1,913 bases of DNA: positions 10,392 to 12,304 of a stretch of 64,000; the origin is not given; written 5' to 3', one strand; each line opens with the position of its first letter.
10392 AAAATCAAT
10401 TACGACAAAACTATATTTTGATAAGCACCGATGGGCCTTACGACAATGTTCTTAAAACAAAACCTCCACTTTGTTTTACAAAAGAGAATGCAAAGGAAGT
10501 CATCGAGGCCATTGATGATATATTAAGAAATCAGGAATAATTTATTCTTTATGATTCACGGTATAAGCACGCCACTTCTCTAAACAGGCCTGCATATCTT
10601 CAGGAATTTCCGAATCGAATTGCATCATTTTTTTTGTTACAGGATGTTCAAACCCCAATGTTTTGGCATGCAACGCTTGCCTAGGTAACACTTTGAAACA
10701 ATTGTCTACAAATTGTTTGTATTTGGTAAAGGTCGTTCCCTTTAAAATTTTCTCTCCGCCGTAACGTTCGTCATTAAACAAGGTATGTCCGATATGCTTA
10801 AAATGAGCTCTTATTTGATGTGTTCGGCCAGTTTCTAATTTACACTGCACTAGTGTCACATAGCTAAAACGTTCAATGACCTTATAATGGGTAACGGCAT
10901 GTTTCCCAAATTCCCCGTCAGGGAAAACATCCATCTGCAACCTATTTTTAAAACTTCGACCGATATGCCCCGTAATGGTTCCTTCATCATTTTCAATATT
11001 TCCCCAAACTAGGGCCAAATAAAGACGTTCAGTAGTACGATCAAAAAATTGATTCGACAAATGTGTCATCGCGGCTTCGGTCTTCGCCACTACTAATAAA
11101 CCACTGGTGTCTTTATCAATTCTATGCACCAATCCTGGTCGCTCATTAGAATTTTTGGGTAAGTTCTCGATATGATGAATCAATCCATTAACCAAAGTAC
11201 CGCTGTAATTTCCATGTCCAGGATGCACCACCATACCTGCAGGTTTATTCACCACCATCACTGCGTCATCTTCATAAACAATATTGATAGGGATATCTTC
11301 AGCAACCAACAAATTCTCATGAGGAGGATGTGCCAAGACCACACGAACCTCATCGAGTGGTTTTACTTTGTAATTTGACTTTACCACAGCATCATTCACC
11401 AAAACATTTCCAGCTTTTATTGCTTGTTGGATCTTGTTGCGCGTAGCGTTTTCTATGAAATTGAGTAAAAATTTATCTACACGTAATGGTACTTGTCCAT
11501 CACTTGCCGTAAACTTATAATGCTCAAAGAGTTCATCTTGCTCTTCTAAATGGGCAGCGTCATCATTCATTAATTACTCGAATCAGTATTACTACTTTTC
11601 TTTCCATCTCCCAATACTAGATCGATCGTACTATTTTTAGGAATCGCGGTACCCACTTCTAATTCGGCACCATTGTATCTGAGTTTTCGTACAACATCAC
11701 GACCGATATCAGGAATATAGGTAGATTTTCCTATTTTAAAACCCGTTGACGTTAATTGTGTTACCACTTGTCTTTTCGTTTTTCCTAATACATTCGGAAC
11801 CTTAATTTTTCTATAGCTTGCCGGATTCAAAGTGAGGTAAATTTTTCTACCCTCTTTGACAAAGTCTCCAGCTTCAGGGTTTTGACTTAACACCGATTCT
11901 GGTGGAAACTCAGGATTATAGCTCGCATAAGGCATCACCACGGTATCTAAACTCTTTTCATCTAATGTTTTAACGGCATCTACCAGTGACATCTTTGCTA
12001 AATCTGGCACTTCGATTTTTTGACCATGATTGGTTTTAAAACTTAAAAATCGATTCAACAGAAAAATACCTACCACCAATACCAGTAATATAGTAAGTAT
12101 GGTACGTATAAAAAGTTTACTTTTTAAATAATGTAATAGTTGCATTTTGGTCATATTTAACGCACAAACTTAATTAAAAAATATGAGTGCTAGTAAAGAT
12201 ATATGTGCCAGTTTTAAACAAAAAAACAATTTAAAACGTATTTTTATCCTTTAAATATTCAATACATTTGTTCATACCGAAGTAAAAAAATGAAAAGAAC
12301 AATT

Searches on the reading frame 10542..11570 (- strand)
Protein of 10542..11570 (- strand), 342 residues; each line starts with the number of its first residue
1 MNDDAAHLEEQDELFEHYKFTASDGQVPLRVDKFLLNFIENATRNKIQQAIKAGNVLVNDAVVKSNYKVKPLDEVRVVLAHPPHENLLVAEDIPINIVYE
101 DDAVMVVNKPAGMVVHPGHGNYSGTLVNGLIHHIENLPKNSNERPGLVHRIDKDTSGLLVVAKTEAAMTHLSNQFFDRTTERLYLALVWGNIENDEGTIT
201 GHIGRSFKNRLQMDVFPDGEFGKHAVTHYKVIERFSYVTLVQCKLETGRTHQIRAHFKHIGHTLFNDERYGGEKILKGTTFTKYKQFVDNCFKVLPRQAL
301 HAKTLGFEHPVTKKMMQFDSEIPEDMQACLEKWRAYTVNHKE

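Call 54: search_protein_families(library=pfam, proteins=[window:10542-11570:-])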
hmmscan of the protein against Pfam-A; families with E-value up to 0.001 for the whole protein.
window:10542-11570:- (342 aa): 2 families
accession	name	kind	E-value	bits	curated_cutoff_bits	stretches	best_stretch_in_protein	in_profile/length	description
PF00849.27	PseudoU_synth_2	-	2e-34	119.4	26.8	1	104-259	2-152/152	RNA pseudouridylate synthase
PF01479.30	S4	-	9e-09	35.4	22.8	1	30-75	2-48/48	S4 domain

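Call 88: find_homologous_proteins(query=window:10542-11570:-, max_evalue=1e-60)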
Query window:10542-11570:- (342 aa): 8000 proteins with E <= 1e-60 among 8000 candidates; the best 120 are listed.
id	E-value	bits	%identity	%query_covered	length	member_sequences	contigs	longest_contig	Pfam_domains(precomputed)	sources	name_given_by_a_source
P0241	2.7e-232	788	100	100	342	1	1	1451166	PF00849.28,PF01479.31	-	-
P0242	5.1e-224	761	95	100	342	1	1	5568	PF00849.28,PF01479.31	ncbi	-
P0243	1.4e-218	743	94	99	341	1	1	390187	PF00849.28,PF01479.31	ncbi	-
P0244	3.6e-215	731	93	99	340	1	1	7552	PF00849.28,PF01479.31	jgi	jgi:23S rRNA pseudouridine1911/1915/1917 synthase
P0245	1.2e-213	726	91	99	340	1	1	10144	PF00849.28,PF01479.31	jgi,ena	-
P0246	3.2e-213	725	91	99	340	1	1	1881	PF00849.28,PF01479.31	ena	-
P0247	3.2e-210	715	90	98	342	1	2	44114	PF00849.28,PF01479.31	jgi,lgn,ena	-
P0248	1.3e-209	713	89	100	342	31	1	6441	PF00849.28,PF01479.31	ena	-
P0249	1.7e-209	713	89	100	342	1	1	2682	PF00849.28,PF01479.31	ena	-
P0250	2.7e-209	712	89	99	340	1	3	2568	PF00849.28,PF01479.31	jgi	jgi:23S rRNA pseudouridine1911/1915/1917 synthase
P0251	2.5e-208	709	88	100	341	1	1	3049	PF00849.28,PF01479.31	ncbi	-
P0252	4.0e-207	705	89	99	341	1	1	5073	PF00849.28,PF01479.31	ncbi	-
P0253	4.8e-207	705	89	99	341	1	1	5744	PF00849.28,PF01479.31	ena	-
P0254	3.0e-206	702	89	100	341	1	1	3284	PF00849.28,PF01479.31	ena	-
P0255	9.7e-206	700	89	97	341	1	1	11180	PF00849.28,PF01479.31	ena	-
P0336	5.8e-196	668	86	97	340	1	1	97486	PF00849.28,PF01479.31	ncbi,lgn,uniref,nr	ncbi:RluA family pseudouridine synthase [Aureibaculum marinum]|uniref:Pseudouridine synthase n=1 Tax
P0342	8.5e-196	668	86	97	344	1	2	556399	PF00849.28,PF01479.31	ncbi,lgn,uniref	ncbi:RluA family pseudouridine synthase [Tenacibaculum crassostreae]|uniref:RluA family pseudouridin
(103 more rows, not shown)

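Call 89: find_encoding_contigs(protein=P0243, flank=600, max_places=1)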
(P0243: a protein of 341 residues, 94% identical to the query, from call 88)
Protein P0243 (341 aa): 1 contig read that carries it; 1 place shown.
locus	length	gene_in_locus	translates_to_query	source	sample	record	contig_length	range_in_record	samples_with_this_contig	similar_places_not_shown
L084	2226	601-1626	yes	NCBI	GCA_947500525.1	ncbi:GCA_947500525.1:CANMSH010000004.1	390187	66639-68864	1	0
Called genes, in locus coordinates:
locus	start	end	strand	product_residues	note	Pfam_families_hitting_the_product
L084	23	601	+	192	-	PF03793:PASTA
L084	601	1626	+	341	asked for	PF01479:S4 (weak), PF00849:PseudoU_synth_2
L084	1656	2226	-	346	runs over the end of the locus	PF24827:AstE_AspA_cat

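Call 90: find_encoding_contigs(protein=P0242, flank=600, max_places=1)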
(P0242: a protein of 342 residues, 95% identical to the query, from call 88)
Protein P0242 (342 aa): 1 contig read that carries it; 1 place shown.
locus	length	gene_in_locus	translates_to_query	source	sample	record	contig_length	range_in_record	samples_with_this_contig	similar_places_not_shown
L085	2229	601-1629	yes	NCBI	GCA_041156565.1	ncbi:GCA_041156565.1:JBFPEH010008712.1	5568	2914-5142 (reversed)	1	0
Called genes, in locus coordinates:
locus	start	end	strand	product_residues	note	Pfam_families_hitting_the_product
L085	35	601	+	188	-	-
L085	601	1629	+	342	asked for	PF01479:S4, PF00849:PseudoU_synth_2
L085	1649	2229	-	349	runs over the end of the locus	PF24827:AstE_AspA_cat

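Call 91: find_encoding_contigs(protein=P0336, flank=600, max_places=1)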
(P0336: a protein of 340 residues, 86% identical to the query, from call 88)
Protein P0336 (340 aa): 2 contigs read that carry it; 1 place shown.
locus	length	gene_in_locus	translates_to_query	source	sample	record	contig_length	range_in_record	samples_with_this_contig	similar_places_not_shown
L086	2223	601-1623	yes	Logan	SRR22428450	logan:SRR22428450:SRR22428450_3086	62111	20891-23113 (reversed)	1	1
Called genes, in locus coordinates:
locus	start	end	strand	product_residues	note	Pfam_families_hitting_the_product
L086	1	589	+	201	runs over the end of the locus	PF03793:PASTA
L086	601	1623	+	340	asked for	PF01479:S4, PF00849:PseudoU_synth_2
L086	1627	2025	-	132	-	PF01575:MaoC_dehydratas (weak), PF03061:4HBT (weak)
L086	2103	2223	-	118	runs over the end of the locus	PF05610:DUF779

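Call 92: find_encoding_contigs(protein=P0342, flank=600, max_places=1)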
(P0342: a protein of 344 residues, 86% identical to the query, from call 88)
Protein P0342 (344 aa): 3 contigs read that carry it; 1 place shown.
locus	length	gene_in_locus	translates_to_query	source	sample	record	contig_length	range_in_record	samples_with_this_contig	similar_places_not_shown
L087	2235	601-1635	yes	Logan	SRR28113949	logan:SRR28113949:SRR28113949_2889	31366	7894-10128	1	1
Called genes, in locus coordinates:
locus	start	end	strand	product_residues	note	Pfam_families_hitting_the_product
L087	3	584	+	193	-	PF03793:PASTA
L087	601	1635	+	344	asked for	PF01479:S4, PF00849:PseudoU_synth_2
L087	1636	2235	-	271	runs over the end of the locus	PF22435:MRM3-like_sub_bind, PF00588:SpoU_methylase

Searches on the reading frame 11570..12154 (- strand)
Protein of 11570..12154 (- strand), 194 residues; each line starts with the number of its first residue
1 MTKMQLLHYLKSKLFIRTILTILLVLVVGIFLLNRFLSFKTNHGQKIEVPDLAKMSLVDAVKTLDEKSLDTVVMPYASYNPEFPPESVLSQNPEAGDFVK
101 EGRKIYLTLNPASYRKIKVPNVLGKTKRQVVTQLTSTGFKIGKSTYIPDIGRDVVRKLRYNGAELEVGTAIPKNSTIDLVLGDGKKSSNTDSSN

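Call 54: search_protein_families(library=pfam, proteins=[window:11570-12154:-])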
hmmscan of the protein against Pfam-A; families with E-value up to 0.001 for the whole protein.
window:11570-12154:- (194 aa): 1 family
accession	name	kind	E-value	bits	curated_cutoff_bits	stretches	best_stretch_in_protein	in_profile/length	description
PF03793.24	PASTA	-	3.3e-19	69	23.2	2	47-110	1-63/64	PASTA domain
